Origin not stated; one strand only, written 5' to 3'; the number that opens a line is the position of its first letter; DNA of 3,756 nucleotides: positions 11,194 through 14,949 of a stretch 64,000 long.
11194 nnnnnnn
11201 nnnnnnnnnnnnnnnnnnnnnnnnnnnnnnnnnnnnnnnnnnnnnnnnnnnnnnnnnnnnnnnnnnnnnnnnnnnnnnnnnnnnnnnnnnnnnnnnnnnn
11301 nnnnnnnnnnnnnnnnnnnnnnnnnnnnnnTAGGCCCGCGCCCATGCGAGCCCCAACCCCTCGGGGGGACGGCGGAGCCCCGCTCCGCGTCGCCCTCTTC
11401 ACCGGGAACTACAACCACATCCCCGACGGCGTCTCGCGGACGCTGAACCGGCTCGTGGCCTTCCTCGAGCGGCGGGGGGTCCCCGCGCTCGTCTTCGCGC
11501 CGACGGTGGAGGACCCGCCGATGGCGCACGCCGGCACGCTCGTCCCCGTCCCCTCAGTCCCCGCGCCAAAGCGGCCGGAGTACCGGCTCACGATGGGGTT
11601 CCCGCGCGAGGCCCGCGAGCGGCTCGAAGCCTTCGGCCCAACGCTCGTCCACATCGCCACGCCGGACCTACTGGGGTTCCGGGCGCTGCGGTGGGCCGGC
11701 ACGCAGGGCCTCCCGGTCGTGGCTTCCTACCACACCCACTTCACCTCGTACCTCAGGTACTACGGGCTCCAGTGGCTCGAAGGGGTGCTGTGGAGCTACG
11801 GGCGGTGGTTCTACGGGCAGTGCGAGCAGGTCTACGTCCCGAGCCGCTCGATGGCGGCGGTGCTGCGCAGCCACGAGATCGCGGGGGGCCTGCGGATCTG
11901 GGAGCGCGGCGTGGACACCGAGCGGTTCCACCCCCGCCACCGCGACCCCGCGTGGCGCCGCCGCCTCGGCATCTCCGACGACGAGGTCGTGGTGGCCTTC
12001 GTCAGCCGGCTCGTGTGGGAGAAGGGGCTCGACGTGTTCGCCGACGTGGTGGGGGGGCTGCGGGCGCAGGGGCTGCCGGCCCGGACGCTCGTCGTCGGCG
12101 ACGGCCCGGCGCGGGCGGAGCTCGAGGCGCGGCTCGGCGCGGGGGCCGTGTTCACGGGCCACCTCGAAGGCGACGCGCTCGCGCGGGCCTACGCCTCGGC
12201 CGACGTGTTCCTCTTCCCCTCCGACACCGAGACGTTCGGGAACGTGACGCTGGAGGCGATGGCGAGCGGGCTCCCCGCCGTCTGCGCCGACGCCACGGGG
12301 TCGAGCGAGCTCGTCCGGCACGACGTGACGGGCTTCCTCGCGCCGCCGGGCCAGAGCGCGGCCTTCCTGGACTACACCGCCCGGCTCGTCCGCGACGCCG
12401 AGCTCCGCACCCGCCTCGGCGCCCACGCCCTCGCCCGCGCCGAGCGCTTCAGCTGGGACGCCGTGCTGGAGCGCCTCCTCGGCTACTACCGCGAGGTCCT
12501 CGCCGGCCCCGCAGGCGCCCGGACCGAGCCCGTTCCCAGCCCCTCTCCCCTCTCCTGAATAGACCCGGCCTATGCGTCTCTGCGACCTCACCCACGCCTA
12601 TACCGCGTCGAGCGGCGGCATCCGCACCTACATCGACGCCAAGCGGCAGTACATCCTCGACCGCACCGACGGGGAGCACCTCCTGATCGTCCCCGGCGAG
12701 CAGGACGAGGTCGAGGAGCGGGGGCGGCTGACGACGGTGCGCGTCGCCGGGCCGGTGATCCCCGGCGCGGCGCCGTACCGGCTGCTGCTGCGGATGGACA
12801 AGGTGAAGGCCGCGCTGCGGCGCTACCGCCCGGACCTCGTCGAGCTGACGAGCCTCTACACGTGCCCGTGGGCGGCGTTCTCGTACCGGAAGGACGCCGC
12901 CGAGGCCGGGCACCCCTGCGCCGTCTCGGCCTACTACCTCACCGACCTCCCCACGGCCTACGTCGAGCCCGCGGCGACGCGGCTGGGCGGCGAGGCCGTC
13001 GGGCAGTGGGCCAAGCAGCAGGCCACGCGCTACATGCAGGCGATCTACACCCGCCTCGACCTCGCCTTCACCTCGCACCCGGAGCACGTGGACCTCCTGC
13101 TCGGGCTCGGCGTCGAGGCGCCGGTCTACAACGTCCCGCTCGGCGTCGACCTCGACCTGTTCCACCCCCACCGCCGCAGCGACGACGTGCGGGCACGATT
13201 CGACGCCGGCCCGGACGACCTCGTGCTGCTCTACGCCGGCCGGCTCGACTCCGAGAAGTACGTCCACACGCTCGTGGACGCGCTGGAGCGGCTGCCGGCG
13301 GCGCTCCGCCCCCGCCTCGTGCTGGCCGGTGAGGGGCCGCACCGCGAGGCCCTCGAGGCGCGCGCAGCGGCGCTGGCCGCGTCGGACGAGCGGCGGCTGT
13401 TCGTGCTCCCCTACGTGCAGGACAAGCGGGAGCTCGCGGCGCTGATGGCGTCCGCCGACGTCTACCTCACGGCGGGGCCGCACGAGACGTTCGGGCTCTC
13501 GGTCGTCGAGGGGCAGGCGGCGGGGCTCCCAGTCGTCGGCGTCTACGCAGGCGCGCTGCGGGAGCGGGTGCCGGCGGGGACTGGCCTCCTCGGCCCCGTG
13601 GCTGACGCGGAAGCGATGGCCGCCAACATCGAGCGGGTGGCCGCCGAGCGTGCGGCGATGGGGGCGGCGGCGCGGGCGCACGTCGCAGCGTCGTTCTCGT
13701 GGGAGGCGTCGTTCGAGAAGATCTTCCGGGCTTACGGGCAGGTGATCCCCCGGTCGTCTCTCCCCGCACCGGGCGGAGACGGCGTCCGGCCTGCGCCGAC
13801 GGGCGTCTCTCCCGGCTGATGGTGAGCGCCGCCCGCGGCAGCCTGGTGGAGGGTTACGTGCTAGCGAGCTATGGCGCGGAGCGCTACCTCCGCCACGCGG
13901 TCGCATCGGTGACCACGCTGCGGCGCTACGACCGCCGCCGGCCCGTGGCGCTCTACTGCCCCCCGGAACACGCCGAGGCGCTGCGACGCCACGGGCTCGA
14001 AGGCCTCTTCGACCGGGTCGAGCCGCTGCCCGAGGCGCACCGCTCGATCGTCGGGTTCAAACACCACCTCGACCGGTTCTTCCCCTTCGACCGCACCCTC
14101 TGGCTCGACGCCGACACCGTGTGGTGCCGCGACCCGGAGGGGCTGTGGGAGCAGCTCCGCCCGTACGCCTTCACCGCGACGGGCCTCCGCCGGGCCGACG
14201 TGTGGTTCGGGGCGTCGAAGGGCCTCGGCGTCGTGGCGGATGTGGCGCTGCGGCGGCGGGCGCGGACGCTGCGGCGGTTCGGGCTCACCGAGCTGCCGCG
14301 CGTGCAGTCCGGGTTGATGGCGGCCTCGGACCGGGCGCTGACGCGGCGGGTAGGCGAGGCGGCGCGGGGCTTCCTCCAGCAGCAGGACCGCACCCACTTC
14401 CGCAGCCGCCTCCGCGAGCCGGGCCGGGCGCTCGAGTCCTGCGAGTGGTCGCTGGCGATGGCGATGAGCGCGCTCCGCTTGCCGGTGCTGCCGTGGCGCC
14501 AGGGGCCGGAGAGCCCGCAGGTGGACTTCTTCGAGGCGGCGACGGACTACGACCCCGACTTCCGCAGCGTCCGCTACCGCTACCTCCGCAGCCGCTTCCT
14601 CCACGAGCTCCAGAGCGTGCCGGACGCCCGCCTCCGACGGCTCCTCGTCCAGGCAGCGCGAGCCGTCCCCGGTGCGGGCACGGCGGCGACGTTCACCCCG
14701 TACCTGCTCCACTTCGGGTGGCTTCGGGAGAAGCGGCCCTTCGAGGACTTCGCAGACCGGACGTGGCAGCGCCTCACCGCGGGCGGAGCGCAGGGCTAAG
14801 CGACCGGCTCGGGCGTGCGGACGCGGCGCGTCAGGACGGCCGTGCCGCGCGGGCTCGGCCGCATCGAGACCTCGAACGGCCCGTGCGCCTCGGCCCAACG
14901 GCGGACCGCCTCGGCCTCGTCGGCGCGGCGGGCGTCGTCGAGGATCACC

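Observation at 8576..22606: Fourteen-kb locus combining seven transferases with membrane proteins and an MMPL exporter but no Wzx/Wzy/Wza-type machinery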

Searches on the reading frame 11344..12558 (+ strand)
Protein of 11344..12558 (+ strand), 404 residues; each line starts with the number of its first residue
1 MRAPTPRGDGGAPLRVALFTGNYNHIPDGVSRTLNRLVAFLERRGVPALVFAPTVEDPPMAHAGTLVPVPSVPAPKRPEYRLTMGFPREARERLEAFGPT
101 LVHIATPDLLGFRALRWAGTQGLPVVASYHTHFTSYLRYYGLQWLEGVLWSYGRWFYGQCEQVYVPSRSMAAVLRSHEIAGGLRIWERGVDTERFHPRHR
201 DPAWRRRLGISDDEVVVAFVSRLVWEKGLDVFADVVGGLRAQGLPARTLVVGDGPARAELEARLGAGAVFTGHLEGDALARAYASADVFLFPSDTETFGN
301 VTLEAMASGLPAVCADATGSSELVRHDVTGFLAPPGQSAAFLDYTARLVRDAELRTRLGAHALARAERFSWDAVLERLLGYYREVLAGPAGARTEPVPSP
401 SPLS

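Call 7: search_protein_families(library=pfam, proteins=[window:11344-12558:+], max_evalue=0.01)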
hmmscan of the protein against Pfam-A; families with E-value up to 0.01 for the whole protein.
window:11344-12558:+ (404 aa): 6 families
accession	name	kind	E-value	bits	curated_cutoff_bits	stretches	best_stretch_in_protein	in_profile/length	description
PF00534.26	Glycos_transf_1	-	4.7e-33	114.6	26.4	1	203-362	4-169/172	Glycosyl transferases group 1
PF13692.12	Glyco_trans_1_4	-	6.2e-33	114.5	27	1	216-351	3-142/142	Glycosyl transferases group 1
PF13439.12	Glyco_transf_4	-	1e-31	110.7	28.5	1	28-194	2-170/170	Glycosyltransferase Family 4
PF13579.12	Glyco_trans_4_4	-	1.5e-14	55.1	29.7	1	29-176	2-144/158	Glycosyl transferase 4-like domain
PF20706.3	GT4-conflict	-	2.4e-09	37.1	26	1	218-331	201-327/385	Family 4 Glycosyltransferase in conflict systems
PF13524.12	Glyco_trans_1_2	-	6.3e-07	29.9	25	1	263-379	27-143/144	Glycosyl transferase-like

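Call 9: search_protein_families(library=ncbifam, proteins=[window:11344-12558:+], max_evalue=0.1)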
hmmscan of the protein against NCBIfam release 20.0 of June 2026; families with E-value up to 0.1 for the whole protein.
window:11344-12558:+ (404 aa): 44 families (the best 25 are shown)
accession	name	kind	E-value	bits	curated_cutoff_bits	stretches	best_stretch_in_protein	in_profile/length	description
NF053787.1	GlcN_PG_synth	equivalog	1.7e-48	165.3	480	1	44-386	32-360/361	N-acetylglucosaminyl phosphatidylglycerol synthase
TIGR03999.1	thiol_BshA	equivalog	1.8e-28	99.5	273.7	1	178-386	164-374/375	N-acetyl-alpha-D-glucosaminyl L-malate synthase BshA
TIGR03088.1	stp2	hypoth_equivalog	7.6e-27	94.3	409.05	1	188-386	167-374/374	TIGR03088 family PEP-CTERM/XrtA system glycosyltransferase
TIGR03449.1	mycothiol_MshA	equivalog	7e-26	91.1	462.5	1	185-386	192-404/406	D-inositol-3-phosphate glycosyltransferase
NF041876.1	EPS_EpsE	equivalog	6.1e-24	85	400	1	183-367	188-377/389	exopolysaccharide biosynthesis GT4 family glycosyltransferase EpsE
TIGR04063.1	stp3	hypoth_equivalog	1.4e-20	73.5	442.05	1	183-386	182-396/397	TIGR04063 family PEP-CTERM/XrtA system glycosyltransferase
TIGR02149.1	glgA_Coryne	subfamily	1.7e-18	67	302.4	1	187-386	175-391/391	glycogen synthase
NF047684.1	TeichurnBiosyTuaC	equivalog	1.9e-17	63.3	550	1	189-327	193-331/391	teichuronic acid biosynthesis protein TuaC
TIGR04157.1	glyco_rSAM_CFB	subfamily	3.3e-17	62.6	400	1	188-340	200-355/406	TIGR04157 family glycosyltransferase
NF053513.1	Gtran_IagA_BgsA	equivalog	6e-17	61.6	460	1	101-332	46-282/333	LTA glycolipid anchor biosynthesis glycosyltransferase, IagA/BgsA family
NF038295.1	EPS_HpsP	equivalog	3.9e-16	59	550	1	189-385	184-387/388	hormogonium polysaccharide biosynthesis glycosyltransferase HpsP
NF038298.1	EPS_HpsO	equivalog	4.5e-16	58.6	575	2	164-263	151-248/388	hormogonium polysaccharide biosynthesis glycosyltransferase HpsO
TIGR04047.1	MSMEG_0565_glyc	hypoth_equivalog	5.1e-16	58.7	259.85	1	258-384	250-373/373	MSMEG_0565 family glycosyltransferase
NF049988.1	MGlcDAGSynMgs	equivalog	5.2e-16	59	400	1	15-332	2-336/398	alpha-monoglucosyldiacylglycerol synthase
NF038229.1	Glyco4_Geo_Pelo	equivalog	4.1e-14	52.4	400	1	267-386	219-337/338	GPMC system family 4 glycosyltransferase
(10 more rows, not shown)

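Call 94: search_solved_structures(query=window:11344-12558:+, max_evalue=1e-8)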
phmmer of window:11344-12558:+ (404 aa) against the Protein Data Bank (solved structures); distinct sequences matched with E-value up to 1e-8: 17.
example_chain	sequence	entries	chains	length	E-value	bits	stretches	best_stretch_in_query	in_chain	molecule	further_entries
6d9t_A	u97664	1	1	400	2.8e-19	72.5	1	193-386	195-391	Glycosyl transferase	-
6n1x_A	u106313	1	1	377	3.1e-19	72.4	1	193-386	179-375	Glycosyltransferase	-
6kih_A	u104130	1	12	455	1.6e-16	63.5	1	166-389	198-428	Tll1590 protein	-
3c4q_A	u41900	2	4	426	5e-16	61.8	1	185-388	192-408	Predicted glycosyltransferases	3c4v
3c48_A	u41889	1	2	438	5.5e-16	61.7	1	185-388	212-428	Predicted glycosyltransferases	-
2jjm_A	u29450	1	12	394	1.1e-14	57.4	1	194-386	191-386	GLYCOSYL TRANSFERASE, GROUP 1 FAMILY PROTEIN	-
3mbo_A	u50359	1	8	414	1.2e-14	57.3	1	194-386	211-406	Glycosyltransferase, group 1 family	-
3okc_A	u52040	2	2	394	1.4e-14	57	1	188-380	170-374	GDP-mannose-dependent alpha-(1-6)-phosphatidylinositol monomannoside mannosyltransferase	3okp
3oka_A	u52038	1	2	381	1.5e-14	57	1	188-380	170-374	GDP-mannose-dependent alpha-(1-6)-phosphatidylinositol monomannoside mannosyltransferase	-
5d00_A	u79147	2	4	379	4.4e-13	52.1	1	193-374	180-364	N-acetyl-alpha-D-glucosaminyl L-malate synthase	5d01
2gej_A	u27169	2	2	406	5.5e-11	45.2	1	11-388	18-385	PHOSPHATIDYLINOSITOL MANNOSYLTRANSFERASE (PimA)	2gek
5zer_A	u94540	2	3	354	6.4e-11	45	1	212-378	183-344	UDP-glucose:tetrahydrobiopterin glucosyltransferase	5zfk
5ze7_B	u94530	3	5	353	6.8e-11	44.9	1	212-378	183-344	UDP-glucose:tetrahydrobiopterin glucosyltransferase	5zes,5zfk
4n9w_A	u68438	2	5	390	8.1e-11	44.6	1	13-388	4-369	GDP-mannose-dependent alpha-(1-2)-phosphatidylinositol mannosyltransferase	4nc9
4xso_B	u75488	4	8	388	3e-10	42.8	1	189-370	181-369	Alr3699 protein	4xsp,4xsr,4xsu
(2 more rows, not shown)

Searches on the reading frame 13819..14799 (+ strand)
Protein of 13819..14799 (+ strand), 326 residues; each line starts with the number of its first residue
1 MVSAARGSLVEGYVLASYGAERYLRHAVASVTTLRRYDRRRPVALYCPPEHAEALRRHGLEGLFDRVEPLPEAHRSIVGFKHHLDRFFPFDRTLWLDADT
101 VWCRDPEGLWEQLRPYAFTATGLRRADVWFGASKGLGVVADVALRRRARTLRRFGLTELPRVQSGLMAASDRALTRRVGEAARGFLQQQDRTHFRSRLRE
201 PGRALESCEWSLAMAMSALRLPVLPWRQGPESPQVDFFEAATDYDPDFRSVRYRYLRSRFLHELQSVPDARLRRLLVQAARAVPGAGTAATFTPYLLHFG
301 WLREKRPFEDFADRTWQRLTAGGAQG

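Call 7: search_protein_families(library=pfam, proteins=[window:13819-14799:+], max_evalue=0.01)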
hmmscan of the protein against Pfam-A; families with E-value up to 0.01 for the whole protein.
window:13819-14799:+ (326 aa): 0 families

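Call 9: search_protein_families(library=ncbifam, proteins=[window:13819-14799:+], max_evalue=0.1)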
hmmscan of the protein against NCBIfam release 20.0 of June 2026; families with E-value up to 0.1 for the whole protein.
window:13819-14799:+ (326 aa): 0 families

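Call 10: search_protein_families(library=pfam, proteins=[window:13819-14799:+], max_evalue=10)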
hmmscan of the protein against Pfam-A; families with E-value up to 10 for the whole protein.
window:13819-14799:+ (326 aa): 0 families

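Call 13: search_solved_structures(query=window:13819-14799:+, max_evalue=1)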
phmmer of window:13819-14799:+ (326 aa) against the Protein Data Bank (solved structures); distinct sequences matched with E-value up to 1: 2.
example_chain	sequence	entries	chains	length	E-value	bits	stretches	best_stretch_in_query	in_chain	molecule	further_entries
6z0f_A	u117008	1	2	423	0.21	14.1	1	260-324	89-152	ESX secretion system protein YukC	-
9qks_C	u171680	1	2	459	0.23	13.9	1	260-324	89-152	ESX secretion system protein YukC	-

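Call 49: search_protein_families(library=pfam, alignment_id=A2, max_evalue=1)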
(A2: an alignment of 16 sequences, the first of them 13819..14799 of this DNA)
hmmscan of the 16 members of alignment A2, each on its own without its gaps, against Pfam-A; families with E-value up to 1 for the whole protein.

A. member 1, window:13819-14799:+ (326 aa): 0 families

B. families by the number of members that match (of 16 scanned): 5 families
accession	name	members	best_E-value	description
PF03407.22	Nucleotid_trans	5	0.052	Nucleotide-diphospho-sugar transferase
PF11051.14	Mannosyl_trans3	3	0.0095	Mannosyltransferase putative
PF01501.26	Glyco_transf_8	3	0.025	Glycosyl transferase family 8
PF09621.15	LcrR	2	0.1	Type III secretion system regulator (LcrR)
PF11688.13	DUF3285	1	0.14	Protein of unknown function (DUF3285)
